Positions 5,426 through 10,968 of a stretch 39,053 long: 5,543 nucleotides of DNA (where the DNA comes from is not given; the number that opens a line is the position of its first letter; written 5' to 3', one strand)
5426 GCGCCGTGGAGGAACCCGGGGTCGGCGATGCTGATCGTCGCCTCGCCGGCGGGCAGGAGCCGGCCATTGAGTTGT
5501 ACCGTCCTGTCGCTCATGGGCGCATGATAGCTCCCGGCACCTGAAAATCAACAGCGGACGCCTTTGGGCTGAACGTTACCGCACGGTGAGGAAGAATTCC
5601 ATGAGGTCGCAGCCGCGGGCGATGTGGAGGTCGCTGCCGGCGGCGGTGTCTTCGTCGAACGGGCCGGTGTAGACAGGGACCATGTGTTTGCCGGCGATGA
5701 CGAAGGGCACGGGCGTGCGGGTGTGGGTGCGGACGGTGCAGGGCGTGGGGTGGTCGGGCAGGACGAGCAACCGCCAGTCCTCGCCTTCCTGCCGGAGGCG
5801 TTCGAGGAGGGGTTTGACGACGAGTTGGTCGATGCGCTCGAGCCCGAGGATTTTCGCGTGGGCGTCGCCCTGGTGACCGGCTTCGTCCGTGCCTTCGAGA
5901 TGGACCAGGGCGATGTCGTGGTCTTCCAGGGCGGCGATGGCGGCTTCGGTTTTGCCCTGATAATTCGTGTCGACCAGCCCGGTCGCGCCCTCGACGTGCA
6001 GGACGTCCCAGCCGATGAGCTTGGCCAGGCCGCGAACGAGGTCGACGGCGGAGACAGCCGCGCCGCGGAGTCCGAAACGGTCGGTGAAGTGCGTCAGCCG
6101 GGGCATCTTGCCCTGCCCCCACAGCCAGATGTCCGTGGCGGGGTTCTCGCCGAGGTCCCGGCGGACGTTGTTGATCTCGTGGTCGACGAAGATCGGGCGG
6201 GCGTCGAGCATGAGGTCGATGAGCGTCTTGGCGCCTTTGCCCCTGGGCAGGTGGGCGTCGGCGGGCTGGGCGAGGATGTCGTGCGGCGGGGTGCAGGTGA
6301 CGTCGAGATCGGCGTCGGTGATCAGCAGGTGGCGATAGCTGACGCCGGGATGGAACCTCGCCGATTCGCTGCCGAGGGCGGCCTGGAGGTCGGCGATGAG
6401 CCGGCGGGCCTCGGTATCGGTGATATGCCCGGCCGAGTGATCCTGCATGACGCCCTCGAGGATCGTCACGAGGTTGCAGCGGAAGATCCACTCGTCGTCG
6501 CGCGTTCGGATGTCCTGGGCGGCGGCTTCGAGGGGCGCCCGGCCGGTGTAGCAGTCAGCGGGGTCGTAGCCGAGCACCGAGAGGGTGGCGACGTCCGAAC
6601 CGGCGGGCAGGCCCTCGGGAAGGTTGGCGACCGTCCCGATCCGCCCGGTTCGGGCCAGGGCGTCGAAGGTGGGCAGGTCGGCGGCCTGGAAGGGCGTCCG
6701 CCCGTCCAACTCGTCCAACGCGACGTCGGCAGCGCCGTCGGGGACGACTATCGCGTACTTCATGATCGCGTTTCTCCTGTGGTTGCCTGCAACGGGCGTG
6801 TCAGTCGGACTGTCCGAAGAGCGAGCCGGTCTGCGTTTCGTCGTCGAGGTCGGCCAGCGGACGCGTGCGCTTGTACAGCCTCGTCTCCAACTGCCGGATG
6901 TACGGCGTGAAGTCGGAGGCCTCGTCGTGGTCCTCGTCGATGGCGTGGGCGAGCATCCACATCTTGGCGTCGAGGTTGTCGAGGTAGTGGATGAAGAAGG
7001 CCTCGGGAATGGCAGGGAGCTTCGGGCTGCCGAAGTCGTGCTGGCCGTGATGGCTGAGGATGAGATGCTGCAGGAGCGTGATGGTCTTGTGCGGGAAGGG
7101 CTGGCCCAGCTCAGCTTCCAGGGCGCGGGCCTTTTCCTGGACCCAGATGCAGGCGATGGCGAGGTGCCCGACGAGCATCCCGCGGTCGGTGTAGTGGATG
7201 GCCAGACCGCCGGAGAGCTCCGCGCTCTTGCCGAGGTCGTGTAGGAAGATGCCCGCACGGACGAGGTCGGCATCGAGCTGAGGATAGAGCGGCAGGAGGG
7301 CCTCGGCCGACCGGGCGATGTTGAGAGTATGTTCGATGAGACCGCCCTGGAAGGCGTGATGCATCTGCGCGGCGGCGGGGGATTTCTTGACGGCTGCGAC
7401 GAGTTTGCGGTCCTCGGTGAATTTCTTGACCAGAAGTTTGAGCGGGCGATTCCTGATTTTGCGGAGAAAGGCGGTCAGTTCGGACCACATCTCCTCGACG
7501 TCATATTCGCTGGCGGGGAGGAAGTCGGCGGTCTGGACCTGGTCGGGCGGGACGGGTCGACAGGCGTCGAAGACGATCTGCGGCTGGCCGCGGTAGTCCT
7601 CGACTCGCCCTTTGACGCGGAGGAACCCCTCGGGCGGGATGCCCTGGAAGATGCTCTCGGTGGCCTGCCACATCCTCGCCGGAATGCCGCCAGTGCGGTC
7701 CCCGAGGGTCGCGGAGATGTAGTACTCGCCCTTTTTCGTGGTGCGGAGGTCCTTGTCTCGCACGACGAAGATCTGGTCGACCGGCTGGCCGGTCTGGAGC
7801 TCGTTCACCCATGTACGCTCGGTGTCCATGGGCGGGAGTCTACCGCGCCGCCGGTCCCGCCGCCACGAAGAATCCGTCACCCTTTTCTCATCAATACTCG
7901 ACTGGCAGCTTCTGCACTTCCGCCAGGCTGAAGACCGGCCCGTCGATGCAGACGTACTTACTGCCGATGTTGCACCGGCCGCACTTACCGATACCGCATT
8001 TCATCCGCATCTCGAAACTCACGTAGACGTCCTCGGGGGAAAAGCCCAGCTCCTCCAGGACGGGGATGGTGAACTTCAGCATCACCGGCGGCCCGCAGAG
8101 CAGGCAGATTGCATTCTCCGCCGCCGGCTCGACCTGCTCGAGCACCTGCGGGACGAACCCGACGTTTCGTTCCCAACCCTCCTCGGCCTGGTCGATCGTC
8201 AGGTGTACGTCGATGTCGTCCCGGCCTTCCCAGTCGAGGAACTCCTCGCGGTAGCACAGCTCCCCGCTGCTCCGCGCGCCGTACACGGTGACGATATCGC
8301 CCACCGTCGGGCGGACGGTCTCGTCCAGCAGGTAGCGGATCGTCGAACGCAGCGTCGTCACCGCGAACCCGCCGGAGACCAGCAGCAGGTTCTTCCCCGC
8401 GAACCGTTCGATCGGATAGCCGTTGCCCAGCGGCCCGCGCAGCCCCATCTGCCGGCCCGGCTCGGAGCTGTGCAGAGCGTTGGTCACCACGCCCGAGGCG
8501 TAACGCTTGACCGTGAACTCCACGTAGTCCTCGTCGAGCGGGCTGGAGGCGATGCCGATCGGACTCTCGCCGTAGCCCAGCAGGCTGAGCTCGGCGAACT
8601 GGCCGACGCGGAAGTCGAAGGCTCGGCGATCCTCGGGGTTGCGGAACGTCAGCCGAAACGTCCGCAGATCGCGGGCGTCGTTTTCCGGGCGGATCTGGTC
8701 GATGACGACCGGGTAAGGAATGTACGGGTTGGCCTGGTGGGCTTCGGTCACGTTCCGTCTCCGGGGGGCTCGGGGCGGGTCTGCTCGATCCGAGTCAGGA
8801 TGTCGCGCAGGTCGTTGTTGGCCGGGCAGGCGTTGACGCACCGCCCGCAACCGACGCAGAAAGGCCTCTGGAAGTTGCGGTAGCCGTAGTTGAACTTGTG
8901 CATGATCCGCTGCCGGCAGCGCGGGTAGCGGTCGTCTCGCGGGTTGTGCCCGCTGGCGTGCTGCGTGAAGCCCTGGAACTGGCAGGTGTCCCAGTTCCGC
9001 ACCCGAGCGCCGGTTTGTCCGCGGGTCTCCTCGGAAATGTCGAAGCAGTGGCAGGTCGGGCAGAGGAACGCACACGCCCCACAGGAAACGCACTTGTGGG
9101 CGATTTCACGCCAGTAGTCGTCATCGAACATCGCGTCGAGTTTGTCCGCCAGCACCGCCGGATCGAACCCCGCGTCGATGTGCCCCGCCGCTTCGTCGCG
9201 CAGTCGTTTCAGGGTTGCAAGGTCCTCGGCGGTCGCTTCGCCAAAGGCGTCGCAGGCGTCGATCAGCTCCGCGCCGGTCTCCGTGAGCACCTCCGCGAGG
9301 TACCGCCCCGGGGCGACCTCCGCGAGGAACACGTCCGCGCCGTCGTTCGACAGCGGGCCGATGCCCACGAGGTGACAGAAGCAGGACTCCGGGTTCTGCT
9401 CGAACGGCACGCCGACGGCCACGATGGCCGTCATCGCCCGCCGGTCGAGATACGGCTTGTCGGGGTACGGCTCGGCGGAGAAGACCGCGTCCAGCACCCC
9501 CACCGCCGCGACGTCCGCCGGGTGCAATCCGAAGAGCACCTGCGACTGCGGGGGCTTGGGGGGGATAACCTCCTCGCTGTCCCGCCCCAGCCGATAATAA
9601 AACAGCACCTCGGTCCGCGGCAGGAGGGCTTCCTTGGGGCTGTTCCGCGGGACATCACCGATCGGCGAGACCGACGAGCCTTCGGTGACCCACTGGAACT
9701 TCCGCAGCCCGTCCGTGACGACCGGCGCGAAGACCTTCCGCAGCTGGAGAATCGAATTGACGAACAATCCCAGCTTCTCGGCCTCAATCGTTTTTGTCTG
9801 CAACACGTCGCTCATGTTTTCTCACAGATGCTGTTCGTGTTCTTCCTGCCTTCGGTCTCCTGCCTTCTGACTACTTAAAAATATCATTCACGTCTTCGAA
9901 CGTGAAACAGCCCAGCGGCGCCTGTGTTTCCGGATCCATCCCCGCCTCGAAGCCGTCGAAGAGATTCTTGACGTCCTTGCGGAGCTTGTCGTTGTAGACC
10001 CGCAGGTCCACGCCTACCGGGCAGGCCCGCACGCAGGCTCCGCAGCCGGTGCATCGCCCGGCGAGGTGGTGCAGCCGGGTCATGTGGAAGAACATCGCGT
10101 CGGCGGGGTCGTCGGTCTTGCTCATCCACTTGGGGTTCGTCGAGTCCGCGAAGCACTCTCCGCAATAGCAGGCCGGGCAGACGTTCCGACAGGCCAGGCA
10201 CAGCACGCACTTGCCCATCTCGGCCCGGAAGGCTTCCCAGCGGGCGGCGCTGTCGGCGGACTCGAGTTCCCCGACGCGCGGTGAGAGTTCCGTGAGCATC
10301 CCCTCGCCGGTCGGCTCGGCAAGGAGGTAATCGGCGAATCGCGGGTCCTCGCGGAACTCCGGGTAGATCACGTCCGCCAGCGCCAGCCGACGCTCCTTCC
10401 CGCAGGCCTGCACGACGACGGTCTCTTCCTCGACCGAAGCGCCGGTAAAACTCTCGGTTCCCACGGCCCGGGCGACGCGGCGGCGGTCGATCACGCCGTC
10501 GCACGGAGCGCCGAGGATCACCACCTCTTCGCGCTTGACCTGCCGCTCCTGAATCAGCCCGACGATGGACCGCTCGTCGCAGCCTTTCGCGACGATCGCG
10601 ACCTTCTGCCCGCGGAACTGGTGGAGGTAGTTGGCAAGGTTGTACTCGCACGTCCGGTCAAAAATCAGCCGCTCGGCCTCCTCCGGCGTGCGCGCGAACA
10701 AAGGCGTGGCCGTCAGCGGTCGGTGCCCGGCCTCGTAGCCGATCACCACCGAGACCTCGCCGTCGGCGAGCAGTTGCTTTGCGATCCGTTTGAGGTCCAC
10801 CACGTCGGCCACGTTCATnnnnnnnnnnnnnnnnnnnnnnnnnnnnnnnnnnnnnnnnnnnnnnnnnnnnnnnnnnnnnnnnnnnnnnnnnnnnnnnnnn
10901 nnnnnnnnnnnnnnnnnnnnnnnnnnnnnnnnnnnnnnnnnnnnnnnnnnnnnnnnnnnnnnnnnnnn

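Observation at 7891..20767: Ten-gene MetFV / Hdr / Flx redox super-operon with an unusual subunit set and no HdrB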

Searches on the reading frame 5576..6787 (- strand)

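Call 8: search_protein_families(library=pfam, proteins=[window:5576-6787:-], max_evalue=0.001)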
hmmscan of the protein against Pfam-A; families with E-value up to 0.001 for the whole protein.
window:5576-6787:- (403 aa): 2 families
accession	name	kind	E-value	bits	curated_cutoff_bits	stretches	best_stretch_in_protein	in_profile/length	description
PF10143.14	PhosphMutase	-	6e-51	173.2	21.5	1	45-206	1-170/170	2,3-bisphosphoglycerate-independent phosphoglycerate mutase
PF01676.23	Metalloenzyme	-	2e-42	145.9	24.3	1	9-398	1-248/252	Metalloenzyme superfamily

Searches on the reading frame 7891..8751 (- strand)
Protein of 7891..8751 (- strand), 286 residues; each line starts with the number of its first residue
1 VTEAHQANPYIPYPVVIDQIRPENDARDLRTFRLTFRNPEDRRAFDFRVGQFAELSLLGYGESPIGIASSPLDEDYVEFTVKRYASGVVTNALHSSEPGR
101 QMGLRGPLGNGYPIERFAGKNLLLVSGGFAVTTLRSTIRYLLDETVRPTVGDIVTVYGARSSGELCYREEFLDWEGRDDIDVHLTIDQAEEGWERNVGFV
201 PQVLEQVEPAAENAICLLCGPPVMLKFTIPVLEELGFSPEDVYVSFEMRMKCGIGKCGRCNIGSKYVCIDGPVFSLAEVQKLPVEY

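Call 5: search_protein_families(library=pfam, proteins=[window:7891-8751:-], max_evalue=0.01)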
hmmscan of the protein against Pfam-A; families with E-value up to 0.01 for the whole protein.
window:7891-8751:- (286 aa): 3 families
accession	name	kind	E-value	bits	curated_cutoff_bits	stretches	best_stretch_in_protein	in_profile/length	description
PF00175.26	NAD_binding_1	-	2.6e-12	47.8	22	1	124-228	1-107/109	Oxidoreductase NAD-binding domain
PF10418.14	DHODB_Fe-S_bind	-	2.9e-10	40.1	23.9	1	247-279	1-40/41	Iron-sulfur cluster binding domain of dihydroorotate dehydrogenase B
PF00970.30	FAD_binding_6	-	6.1e-09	36.6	21.1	1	28-110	13-96/99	Oxidoreductase FAD-binding domain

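Call 6: search_protein_families(library=ncbifam, proteins=[window:7891-8751:-], max_evalue=0.01)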
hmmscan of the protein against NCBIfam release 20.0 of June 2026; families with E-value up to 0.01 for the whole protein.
window:7891-8751:- (286 aa): 23 families
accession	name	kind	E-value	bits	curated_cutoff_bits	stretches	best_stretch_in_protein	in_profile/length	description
NF006220.0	PRK08345.1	subfamily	3.3e-59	200.5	395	1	6-277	4-285/294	cytochrome-c3 hydrogenase subunit gamma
TIGR02911.1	sulfite_red_B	equivalog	4.9e-56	189.7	288.6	1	44-282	28-259/261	anaerobic sulfite reductase subunit AsrB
NF040835.1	sulfhyd_HydG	equivalog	2.4e-47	161.6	650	1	6-279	11-284/292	NADPH-dependent hydrogenase/sulfhydrogenase 1 subunit gamma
NF040830.1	sulfhyd_ShyC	equivalog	5.4e-47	160.3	600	1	8-277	2-279/288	NAD(P)-dependent hydrogenase/sulfhydrogenase 2 subunit gamma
NF000796.0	PRK00054.1-1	equivalog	2.3e-36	125.3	224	1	26-280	15-236/254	dihydroorotate dehydrogenase electron transfer subunit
NF000799.0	PRK00054.1-4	equivalog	8.3e-25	87.3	314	1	64-279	54-256/258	dihydroorotate dehydrogenase electron transfer subunit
NF000798.0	PRK00054.1-3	equivalog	1.8e-20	73.7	219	1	46-279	30-242/244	dihydroorotate dehydrogenase electron transfer subunit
NF058606.1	GlBtMonoRdsGbcB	equivalog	3.7e-19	68.8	500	1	25-238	24-238/362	glycine betaine monooxygenase reductase subunit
NF004862.0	PRK06222.1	subfamily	1.5e-17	64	220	1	46-279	27-248/281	sulfide/dihydroorotate dehydrogenase-like FAD/NAD-binding protein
NF009414.0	PRK12778.1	equivalog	2.5e-15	55.8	1103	1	47-279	28-248/752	bifunctional dihydroorotate dehydrogenase B NAD binding subunit/NADPH-dependent glutamate synthase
NF008822.0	PRK11872.1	equivalog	1.5e-14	53.8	402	1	39-234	129-322/341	anthranilate 1,2-dioxygenase electron transfer component AntC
NF040810.1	BenC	equivalog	2.3e-14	53.3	430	1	31-243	119-326/333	benzoate 1,2-dioxygenase electron transfer component BenC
NF000797.0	PRK00054.1-2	equivalog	7.2e-14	51.7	270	1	64-278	62-264/267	dihydroorotate dehydrogenase electron transfer subunit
NF045803.1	MethMoxFADbindMmoC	equivalog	1.6e-13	50.1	500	1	32-244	122-337/343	aromatic/alkene monooxygenase hydroxylase FAD-binding subunit MmoC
TIGR01941.1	nqrF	equivalog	2.1e-13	50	295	1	67-242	227-398/405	NADH:ubiquinone reductase (Na(+)-transporting) subunit F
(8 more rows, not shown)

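Call 61: search_solved_structures(query=window:7891-8751:-, max_evalue=1e-8)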
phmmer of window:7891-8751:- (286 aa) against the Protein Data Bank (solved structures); distinct sequences matched with E-value up to 1e-8: 24.
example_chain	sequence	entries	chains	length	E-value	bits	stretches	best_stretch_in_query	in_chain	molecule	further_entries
9nez_C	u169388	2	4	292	1.7e-47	165.5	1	8-281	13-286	Sulfhydrogenase 1 subunit gamma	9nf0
4ylf_A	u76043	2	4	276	1.9e-16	63.6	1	46-279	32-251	Dihydroorotate dehydrogenase B (NAD(+)), electron transfer subunit homolog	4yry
2eix_A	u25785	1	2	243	4.5e-14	55.7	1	28-244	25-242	NADH-cytochrome b5 reductase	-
5ksw_B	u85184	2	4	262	2e-13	53.6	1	93-274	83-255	Dihydroorotate dehydrogenase B (NAD(+)), electron transfer subunit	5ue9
7qty_A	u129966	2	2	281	1.1e-12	51.2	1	86-243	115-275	Na(+)-translocating NADH-quinone reductase subunit F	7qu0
1cnf_A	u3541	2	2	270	1.9e-12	50.4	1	86-244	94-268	NITRATE REDUCTASE | NADH-DEPENDENT NITRATE REDUCTASE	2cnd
1ep1_B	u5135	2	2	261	3.8e-12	49.4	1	90-274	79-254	DIHYDROOROTATE DEHYDROGENASE B (PYRK SUBUNIT)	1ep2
1ep3_B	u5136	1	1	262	3.8e-12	49.4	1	90-274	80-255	DIHYDROOROTATE DEHYDROGENASE B (PYRK SUBUNIT)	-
2r6h_A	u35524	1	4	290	1.7e-11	47.3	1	18-237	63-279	NADH:ubiquinone oxidoreductase, Na translocating, F subunit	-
1i7p_A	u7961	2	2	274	1.9e-11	47.1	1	119-240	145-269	NADH-CYTOCHROME B5 REDUCTASE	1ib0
1qx4_A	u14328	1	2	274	2.4e-11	46.8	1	120-240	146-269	NADH-cytochrome b5 reductase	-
1cne_A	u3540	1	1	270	4.6e-11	45.9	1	86-244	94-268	NITRATE REDUCTASE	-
1ndh_A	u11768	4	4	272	1.2e-10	44.5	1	8-240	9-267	CYTOCHROME B5 REDUCTASE | NADH-cytochrome b5 reductase 3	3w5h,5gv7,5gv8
3w2e_A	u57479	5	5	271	1.2e-10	44.5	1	8-240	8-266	NADH-cytochrome b5 reductase 3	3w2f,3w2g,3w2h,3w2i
9v69_A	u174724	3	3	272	1.7e-10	44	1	118-240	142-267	NADH-cytochrome b5 reductase 3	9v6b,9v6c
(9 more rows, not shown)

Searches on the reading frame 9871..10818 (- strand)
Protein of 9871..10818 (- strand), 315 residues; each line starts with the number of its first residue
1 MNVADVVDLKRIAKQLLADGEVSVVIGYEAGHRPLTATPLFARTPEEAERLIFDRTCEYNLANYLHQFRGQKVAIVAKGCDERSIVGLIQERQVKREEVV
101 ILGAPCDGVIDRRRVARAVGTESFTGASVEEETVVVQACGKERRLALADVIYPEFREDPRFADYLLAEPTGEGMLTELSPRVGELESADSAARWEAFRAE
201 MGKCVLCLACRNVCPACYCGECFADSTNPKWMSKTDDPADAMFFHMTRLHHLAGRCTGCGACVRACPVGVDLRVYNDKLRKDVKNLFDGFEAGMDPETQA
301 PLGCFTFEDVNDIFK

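Call 5: search_protein_families(library=pfam, proteins=[window:9871-10818:-], max_evalue=0.01)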
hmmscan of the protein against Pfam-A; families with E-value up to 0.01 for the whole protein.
window:9871-10818:- (315 aa): 14 families
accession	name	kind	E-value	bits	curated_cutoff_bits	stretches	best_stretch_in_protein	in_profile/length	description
PF13183.11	Fer4_8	-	2.3e-07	31.7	27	1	201-270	2-68/68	4Fe-4S dicluster domain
PF12797.12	Fer4_2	-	7.1e-07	29.2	24.5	1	251-268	5-22/22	4Fe-4S binding domain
PF12838.12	Fer4_7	-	2e-06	28.6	27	1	203-270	1-52/52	4Fe-4S dicluster domain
PF13237.11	Fer4_10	-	3.4e-06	27.3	25.5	2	254-280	7-36/53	4Fe-4S dicluster domain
PF13746.11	Fer4_18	-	3.5e-06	27.6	27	1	249-273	54-78/114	4Fe-4S dicluster domain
PF13187.11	Fer4_9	-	7.2e-06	26.4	27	1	203-269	1-50/52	4Fe-4S dicluster domain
PF00037.32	Fer4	-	2.4e-05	24.4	21.1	1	254-269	6-21/24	4Fe-4S binding domain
PF12837.12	Fer4_6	-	2.8e-05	24.3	25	1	253-270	6-23/24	4Fe-4S binding domain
PF14697.11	Fer4_21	-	6.4e-05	23.4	35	1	242-268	26-53/59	4Fe-4S dicluster domain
PF13534.11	Fer4_17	-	0.00035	21.5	22.2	1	203-271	1-61/61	4Fe-4S dicluster domain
PF12800.12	Fer4_4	-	0.00041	20.9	24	1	254-269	2-17/17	4Fe-4S binding domain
PF12798.12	Fer4_3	-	0.0006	20.9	27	1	256-269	1-14/15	4Fe-4S binding domain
PF25160.1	LdpA_Fe-S-bd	-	0.0046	17.2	27.6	1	249-269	21-41/49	LdpA Fe-S cluster-binding domain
PF13484.11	Fer4_16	-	0.0051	18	30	0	255-270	1-16/66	4Fe-4S double cluster binding domain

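Call 6: search_protein_families(library=ncbifam, proteins=[window:9871-10818:-], max_evalue=0.01)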
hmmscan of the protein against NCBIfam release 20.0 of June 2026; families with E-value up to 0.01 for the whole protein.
window:9871-10818:- (315 aa): 19 families
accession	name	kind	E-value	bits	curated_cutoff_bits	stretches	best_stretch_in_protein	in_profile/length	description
TIGR02745.1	ccoG_rdxA_fixG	equivalog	1.1e-06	27.9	316.7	1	252-273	229-250/435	cytochrome c oxidase accessory protein CcoG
TIGR01971.1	NuoI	subfamily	1.4e-06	27.9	113.05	1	185-216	64-95/121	NADH-quinone oxidoreductase, chain I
TIGR00273.1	TIGR00273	equivalog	1.7e-05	23.9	444.8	1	201-284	292-373/432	LutB/LldF family L-lactate oxidation iron-sulfur protein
NF004898.0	PRK06259.1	equivalog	2.8e-05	22.9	385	1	199-273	131-205/488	fumarate reductase (CoM/CoB) subunit TfrB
NF009053.0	PRK12387.1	subfamily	4.8e-05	23.2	204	0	251-268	35-52/180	formate hydrogenlyase complex iron-sulfur subunit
NF040864.1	HgcB_ferredoxin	equivalog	0.00039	20.2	99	0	248-270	8-30/93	mercury methylation ferredoxin HgcB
TIGR02512.1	FeFe_hydrog_A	subfamily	0.00047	19.1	405.95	1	199-269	4-65/375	[FeFe] hydrogenase, group A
NF040763.1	FeFe_hydrog_A6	exception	0.00047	18.7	765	1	195-270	138-204/571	NADH-dependent [FeFe] hydrogenase, group A6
NF005506.0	PRK07118.1-5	equivalog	0.00091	18.7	388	1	254-270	170-186/279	Fe-S cluster domain-containing protein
NF058577.1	FdxA_fam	equivalog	0.0013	18.8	65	1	253-269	35-51/52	4Fe-4S ferredoxin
TIGR00384.1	dhsB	subfamily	0.0013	18.2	88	1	199-272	137-214/222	succinate dehydrogenase and fumarate reductase iron-sulfur protein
TIGR00403.1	ndhI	equivalog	0.0021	17.7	302.35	1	247-285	55-91/183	NAD(P)H-quinone oxidoreductase subunit I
NF005503.0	PRK07118.1-2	equivalog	0.0021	17.4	252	1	238-270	151-183/292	RnfABCDGE type electron transport complex subunit B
TIGR01944.1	rnfB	subfamily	0.0027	17.3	68.7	1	238-269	126-158/190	RnfABCDGE type electron transport complex subunit B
NF045670.1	quin_L_LdhH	equivalog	0.0036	15.6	800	1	199-283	301-383/706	L-lactate dehydrogenase (quinone) large subunit LdhH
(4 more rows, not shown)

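Call 59: search_solved_structures(query=window:9871-10818:-, max_evalue=0.01)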
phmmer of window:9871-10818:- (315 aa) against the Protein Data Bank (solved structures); distinct sequences matched with E-value up to 0.01: 6.
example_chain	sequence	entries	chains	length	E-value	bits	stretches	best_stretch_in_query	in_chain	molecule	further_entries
9t1s_M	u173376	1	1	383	5e-20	75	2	195-303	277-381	formate dehydrogenase (coenzyme F420)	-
7bkb_E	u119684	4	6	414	1.5e-19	73.4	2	193-295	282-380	Formate dehydrogenase, beta subunit (F420)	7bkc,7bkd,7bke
8rvu_E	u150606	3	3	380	3.8e-15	58.9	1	201-297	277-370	Formate dehydrogenase, beta subunit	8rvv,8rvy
9sfi_U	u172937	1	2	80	0.0014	20.9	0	249-281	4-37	4Fe-4S binding protein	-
8e9g_I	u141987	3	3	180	0.0033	19.8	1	201-269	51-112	NADH-quinone oxidoreductase subunit I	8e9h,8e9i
7bkb_L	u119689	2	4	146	0.0038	19.5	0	249-289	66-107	Formylmethanofuran dehydrogenase, subunit G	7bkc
